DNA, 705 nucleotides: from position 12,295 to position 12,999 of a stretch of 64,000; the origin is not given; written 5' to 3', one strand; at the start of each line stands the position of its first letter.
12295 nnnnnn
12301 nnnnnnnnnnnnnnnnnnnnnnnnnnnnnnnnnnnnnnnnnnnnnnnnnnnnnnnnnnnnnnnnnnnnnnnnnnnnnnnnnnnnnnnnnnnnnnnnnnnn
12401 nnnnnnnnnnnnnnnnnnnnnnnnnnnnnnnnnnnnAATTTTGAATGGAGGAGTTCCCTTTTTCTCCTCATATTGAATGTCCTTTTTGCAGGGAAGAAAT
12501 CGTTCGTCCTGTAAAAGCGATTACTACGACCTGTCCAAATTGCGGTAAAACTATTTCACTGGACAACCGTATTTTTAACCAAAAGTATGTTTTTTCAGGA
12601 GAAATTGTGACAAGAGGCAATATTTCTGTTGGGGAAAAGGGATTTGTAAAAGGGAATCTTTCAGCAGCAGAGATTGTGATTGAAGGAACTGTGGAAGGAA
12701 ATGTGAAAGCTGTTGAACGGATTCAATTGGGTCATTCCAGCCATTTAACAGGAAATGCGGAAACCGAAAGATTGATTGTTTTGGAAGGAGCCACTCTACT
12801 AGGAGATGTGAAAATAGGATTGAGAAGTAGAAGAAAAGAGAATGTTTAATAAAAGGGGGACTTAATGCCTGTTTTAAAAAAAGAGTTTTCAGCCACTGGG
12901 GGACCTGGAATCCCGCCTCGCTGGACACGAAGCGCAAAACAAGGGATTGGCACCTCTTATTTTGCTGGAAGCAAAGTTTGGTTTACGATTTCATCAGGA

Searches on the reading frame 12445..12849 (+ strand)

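Call 5: search_protein_families(library=pfam, proteins=[window:12445-12849:+], max_evalue=0.001)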
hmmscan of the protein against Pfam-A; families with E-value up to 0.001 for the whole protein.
window:12445-12849:+ (134 aa): 1 family
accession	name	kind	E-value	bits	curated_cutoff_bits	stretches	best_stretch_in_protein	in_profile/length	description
PF04519.19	Bactofilin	-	3.7e-16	59.6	27.9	1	50-122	25-97/98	Polymer-forming cytoskeletal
